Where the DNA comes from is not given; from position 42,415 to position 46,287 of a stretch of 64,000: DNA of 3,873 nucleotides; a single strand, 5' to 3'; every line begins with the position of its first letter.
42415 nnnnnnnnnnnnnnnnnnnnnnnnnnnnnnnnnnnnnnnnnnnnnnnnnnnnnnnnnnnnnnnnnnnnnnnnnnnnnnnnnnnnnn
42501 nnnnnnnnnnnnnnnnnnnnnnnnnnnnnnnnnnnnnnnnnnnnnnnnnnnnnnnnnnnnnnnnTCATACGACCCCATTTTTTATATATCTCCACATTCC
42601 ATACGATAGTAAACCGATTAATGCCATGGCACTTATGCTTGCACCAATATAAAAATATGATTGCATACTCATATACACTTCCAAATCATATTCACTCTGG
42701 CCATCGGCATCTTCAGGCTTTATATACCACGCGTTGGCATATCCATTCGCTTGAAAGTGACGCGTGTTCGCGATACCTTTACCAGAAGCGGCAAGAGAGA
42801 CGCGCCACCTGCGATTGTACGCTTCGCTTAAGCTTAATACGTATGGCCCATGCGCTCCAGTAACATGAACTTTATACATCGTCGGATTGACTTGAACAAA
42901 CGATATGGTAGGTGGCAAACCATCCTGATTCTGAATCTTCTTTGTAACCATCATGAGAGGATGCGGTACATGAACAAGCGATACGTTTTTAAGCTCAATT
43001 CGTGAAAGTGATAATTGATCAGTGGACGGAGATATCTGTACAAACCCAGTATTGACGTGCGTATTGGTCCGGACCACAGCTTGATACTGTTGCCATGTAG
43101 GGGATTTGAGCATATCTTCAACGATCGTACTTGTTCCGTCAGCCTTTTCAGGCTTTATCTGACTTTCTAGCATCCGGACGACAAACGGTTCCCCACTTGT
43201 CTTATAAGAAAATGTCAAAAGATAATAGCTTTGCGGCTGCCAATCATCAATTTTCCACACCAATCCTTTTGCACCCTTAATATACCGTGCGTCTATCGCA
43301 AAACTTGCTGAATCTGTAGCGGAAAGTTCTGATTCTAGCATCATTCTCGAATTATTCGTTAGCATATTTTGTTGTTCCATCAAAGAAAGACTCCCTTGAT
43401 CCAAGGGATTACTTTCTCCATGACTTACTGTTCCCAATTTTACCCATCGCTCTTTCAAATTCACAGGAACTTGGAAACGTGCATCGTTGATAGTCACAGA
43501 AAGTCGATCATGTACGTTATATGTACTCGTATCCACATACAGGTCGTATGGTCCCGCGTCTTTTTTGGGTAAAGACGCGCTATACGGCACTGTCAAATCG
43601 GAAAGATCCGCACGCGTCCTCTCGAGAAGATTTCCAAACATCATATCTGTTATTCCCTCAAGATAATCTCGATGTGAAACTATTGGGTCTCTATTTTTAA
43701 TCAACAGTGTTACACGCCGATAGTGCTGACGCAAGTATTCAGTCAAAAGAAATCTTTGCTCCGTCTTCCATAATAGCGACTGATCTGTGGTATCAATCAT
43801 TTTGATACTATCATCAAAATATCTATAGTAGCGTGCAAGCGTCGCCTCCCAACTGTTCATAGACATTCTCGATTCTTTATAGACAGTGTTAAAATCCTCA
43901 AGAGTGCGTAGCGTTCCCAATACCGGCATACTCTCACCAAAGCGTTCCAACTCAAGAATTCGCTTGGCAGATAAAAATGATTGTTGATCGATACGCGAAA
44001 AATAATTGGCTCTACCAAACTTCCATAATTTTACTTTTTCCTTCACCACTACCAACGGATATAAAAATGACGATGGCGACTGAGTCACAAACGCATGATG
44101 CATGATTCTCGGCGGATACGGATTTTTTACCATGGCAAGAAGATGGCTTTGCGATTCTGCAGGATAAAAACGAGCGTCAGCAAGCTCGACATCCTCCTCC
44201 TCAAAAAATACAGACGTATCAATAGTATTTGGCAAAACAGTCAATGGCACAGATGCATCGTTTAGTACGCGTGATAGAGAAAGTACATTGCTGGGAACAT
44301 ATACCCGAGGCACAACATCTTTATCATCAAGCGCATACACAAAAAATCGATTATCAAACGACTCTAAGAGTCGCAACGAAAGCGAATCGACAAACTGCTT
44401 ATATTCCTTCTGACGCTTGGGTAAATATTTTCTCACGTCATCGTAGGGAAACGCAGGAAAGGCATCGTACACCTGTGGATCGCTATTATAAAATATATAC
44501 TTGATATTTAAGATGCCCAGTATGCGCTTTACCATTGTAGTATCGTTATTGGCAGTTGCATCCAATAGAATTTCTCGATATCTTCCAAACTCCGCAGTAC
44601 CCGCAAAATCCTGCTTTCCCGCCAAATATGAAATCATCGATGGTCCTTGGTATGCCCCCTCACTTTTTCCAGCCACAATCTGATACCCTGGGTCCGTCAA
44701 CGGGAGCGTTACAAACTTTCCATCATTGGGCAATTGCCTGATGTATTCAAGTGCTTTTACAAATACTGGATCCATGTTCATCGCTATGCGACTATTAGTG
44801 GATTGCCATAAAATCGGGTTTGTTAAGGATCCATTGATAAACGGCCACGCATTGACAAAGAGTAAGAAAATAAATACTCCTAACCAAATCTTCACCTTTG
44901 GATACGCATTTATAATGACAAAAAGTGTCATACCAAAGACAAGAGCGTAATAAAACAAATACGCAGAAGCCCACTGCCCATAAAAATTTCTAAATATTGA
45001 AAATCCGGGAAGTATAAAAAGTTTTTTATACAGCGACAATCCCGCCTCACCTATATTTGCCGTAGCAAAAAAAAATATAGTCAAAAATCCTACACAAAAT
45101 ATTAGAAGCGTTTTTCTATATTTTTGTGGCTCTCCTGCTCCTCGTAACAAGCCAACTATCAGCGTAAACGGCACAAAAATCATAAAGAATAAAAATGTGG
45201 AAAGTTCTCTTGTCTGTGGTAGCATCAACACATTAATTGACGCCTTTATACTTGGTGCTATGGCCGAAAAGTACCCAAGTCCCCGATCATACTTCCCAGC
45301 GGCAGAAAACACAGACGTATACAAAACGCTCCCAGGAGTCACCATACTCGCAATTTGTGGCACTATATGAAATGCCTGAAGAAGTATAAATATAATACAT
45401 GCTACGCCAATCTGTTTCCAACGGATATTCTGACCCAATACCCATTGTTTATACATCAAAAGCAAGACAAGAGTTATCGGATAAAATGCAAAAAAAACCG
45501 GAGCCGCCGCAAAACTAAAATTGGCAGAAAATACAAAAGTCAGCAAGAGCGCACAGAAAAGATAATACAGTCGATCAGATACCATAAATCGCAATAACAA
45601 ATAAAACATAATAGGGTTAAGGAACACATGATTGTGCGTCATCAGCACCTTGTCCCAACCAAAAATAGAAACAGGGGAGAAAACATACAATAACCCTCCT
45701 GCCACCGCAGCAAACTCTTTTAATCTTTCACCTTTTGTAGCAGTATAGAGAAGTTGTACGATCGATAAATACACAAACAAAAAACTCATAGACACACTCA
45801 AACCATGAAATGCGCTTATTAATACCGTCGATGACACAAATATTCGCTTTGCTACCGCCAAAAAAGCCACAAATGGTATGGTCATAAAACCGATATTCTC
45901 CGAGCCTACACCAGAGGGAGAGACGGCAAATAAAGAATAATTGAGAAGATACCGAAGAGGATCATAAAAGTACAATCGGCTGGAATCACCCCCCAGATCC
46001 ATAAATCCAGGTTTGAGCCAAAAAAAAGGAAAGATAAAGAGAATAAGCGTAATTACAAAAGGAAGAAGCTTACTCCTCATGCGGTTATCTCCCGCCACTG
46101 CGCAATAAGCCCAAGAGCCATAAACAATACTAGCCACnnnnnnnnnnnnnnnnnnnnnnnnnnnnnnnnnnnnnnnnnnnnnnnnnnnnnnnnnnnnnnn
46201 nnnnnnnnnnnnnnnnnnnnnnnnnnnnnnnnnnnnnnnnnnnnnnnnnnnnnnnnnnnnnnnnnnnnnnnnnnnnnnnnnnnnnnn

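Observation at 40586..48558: Three tandem AftD/DUF3367-like GT-C paralogs (669, ~1171 and 713 aa) with a coupled micro-protein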

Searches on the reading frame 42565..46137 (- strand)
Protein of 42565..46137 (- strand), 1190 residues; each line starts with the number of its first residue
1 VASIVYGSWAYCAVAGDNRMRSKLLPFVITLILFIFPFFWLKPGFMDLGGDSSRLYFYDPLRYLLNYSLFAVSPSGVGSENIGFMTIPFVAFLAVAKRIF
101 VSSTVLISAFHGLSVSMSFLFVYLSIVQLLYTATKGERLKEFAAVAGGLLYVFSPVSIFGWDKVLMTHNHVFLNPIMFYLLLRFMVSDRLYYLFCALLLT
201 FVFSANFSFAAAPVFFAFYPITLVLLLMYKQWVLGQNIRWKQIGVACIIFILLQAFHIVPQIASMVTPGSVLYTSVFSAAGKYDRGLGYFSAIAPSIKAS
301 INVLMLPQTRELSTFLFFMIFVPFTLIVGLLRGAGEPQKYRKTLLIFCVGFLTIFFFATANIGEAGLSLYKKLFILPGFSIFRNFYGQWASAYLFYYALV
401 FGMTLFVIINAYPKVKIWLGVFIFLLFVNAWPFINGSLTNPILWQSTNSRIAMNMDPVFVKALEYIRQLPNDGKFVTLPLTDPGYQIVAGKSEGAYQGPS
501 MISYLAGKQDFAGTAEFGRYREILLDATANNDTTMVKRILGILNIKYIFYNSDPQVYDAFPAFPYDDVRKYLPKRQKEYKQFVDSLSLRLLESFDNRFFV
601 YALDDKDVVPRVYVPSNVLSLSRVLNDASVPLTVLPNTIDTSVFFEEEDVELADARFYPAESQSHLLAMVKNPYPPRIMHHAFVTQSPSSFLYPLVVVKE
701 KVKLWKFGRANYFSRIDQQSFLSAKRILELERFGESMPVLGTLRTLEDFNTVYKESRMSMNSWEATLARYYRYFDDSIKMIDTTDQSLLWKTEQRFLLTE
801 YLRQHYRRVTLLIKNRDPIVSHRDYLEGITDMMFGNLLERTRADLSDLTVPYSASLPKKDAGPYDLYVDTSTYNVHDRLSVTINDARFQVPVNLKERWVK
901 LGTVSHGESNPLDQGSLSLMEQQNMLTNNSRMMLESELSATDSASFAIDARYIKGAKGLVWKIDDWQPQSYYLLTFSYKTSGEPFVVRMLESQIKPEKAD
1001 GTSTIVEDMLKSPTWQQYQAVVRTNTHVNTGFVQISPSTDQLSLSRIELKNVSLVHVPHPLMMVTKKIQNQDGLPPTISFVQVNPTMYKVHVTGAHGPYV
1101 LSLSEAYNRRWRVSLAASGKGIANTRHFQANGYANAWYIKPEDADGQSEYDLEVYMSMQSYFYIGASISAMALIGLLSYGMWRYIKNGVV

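Call 3: search_protein_families(library=pfam, proteins=[window:42565-46137:-], max_evalue=1)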
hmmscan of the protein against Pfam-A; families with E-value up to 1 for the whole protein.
window:42565-46137:- (1190 aa): 0 families

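Call 4: search_protein_families(library=ncbifam, proteins=[window:42565-46137:-], max_evalue=1)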
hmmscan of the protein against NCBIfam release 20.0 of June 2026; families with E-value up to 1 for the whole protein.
window:42565-46137:- (1190 aa): 0 families

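Call 58: find_homologous_proteins(query=window:42565-46080:-)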
Query window:42565-46080:- (1171 aa): 376 proteins with E <= 0.001 among 8000 candidates; the best 120 are listed.
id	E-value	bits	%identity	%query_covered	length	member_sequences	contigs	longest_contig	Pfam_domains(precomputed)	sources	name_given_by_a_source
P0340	0.0e+0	2657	100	100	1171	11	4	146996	-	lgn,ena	-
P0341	0.0e+0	2052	77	100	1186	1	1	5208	-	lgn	-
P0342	0.0e+0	1926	72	100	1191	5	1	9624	-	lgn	-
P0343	0.0e+0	1622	61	100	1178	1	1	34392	-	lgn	-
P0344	0.0e+0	1482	56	98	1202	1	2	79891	-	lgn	-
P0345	0.0e+0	1426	54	100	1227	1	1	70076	-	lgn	-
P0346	0.0e+0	1406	53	98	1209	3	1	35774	-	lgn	-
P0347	0.0e+0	1332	51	100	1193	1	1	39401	-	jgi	jgi:hypothetical protein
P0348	0.0e+0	1066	44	99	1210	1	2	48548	-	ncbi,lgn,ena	-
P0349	1.0e-290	986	42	100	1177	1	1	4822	-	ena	-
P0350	9.5e-290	982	42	98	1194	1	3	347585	-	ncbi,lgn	-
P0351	1.3e-289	982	41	99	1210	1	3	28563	-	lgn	-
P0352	2.4e-282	958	41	99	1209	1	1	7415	-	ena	-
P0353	4.6e-276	937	41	99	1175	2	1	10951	-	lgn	-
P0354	7.8e-275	933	41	100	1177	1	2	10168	-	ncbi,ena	-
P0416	6.5e-219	748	35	92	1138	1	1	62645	-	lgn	-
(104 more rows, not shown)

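Call 77: predict_structure(alignment_id=A5)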
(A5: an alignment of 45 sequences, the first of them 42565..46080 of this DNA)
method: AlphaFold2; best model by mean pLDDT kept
length: 1171 residues; sequences in the alignment: 45
mean_pLDDT: 85.0   pTM: 0.77
mean pLDDT of the five models: 85.0, 83.8, 82.5, 82.0, 81.5
residues with pLDDT >= 90: 472; 70-90: 588; 50-70: 84; < 50: 27
segments of 3 or more residues with pLDDT < 50: 916-924, 926-936, 978-980
pLDDT, mean of each block of 10 residues (from residue 1): 80 93 80 76 93 90 88 93 89 93 96 82 94 90 69 94 94 92 88 81 93 93 92 93 84 81 76 77 85 84 93 87 93 89 72 82 76 93 95 88 93 85 83 90 94 91 90 86 92 92 90 90 95 91 87 90 92 95 92 91 85 78 82 85 84 77 78 83 78 83 91 87 84 60 86 92 88 90 91 78 86 92 81 81 85 73 83 75 78 71 76 53 45 50 82 90 84 63 79 88 85 82 67 86 85 78 94 92 93 92 90 93 90 95 94 93 81 45
secondary structure, 60 per line:
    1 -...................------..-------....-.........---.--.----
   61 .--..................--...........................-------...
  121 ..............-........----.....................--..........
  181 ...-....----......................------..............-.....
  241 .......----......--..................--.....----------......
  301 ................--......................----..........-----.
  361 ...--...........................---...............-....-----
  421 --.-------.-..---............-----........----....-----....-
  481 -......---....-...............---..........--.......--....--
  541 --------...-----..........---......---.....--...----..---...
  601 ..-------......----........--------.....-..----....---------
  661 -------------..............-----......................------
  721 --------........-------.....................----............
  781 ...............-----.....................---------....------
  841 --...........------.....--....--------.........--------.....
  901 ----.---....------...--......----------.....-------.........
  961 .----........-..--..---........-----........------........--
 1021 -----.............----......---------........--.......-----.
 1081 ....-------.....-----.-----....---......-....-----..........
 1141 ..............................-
elements in order (helices of 4 or more, strands of 3 or more residues): H2-20 H36-39 H41-49 H64-81 H84-110 H118-134 H136-143 H148-168 H171-183 H185-188 H193-214 H221-234 H236-247 H252-257 H260-277 H280-284 H295-316 H319-340 H345-354 H360-363 H366-392 H396-410 H412-415 H438-449 E455-462 E467-470 E476-479 H482-487 E491-494 H496-510 H514-523 E526-532 H535-538 H557-566 E570-575 E579-583 E598-602 H610-615 E623-627 E636-640 H674-687 H693-714 H729-736 H744-764 H769-795 H801-821 E831-834 E843-850 E860-864 E867-870 E879-887 E896-900 E919-921 E924-929 E940-944 E952-961 E966-973 E984-991 E997-1004 E1011-1018 E1026-1038 E1043-1048 E1058-1065 E1068-1074 E1080-1084 E1092-1096 E1108-1111 E1115-1120 H1122-1125 E1131-1137 H1138-1170

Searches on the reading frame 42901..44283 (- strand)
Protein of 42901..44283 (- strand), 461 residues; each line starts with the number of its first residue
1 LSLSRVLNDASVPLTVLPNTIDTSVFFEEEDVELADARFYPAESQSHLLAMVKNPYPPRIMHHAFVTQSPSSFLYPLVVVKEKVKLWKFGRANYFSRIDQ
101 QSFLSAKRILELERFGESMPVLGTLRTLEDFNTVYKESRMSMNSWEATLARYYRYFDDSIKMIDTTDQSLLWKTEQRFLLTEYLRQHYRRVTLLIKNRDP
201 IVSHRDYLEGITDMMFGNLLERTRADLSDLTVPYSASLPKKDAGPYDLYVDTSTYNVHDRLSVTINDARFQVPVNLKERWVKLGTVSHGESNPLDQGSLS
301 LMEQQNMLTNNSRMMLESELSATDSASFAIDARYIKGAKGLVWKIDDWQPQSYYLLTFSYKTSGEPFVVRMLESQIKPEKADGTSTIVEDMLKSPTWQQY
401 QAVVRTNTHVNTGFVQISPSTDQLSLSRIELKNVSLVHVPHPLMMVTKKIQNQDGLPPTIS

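Call 100: search_solved_structures(query=window:42901-44283:-, max_evalue=10)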
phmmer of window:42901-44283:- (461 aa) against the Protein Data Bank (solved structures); distinct sequences matched with E-value up to 10: 4.
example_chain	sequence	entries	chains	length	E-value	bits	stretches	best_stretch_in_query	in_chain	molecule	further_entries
3w3v_A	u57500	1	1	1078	0.038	16.1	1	119-233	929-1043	Importin subunit beta-3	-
3w3t_A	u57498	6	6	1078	0.038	16.1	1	119-233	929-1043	Importin subunit beta-3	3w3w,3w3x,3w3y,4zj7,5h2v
3w3u_A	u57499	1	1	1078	0.038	16.1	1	119-233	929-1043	Importin subunit beta-3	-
3w3z_A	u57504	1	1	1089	0.038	16.1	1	119-233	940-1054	Importin subunit beta-3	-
